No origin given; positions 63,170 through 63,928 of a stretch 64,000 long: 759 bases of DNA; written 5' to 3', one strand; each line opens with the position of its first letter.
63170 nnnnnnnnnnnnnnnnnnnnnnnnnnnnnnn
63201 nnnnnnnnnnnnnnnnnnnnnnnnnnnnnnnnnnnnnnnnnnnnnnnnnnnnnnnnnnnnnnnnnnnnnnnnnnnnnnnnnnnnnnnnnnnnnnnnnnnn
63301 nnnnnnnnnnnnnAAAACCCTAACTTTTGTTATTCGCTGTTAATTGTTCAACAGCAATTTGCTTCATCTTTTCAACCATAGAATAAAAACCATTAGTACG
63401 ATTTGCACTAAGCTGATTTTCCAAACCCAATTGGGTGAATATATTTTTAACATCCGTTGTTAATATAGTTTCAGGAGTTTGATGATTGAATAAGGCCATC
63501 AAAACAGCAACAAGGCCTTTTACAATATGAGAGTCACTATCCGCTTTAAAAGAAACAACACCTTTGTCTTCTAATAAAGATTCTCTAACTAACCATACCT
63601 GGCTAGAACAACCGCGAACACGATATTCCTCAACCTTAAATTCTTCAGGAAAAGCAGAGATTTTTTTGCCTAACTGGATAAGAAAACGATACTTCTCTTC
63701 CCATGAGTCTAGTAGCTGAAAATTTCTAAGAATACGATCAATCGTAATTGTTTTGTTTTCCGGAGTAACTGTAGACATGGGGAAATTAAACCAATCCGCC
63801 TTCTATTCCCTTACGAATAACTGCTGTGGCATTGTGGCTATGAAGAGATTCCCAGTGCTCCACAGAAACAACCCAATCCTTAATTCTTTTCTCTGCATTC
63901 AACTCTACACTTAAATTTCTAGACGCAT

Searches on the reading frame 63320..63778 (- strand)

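Call 5: search_protein_families(library=pfam, proteins=[window:63320-63778:-])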
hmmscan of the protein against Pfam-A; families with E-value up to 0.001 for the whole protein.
window:63320-63778:- (152 aa): 1 family
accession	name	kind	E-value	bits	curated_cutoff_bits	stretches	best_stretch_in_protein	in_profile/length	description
PF02657.20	SufE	-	2.9e-43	146.9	27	1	18-140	2-120/121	Fe-S metabolism associated domain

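Call 6: search_protein_families(library=ncbifam, proteins=[window:63320-63778:-])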
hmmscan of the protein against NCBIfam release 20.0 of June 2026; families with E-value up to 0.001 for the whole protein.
window:63320-63778:- (152 aa): 3 families
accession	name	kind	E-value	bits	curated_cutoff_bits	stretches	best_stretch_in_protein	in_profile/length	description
NF006792.0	PRK09296.1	equivalog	1.2e-35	122.3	160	1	13-142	7-134/138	cysteine desulfuration protein SufE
TIGR03391.1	FeS_syn_CsdE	equivalog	1.8e-34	118.7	136.4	1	6-142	5-139/139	cysteine desulfurase sulfur acceptor subunit CsdE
NF011594.0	PRK15019.1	equivalog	5.7e-25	88.3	252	1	6-138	10-140/147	cysteine desulfurase sulfur acceptor subunit CsdE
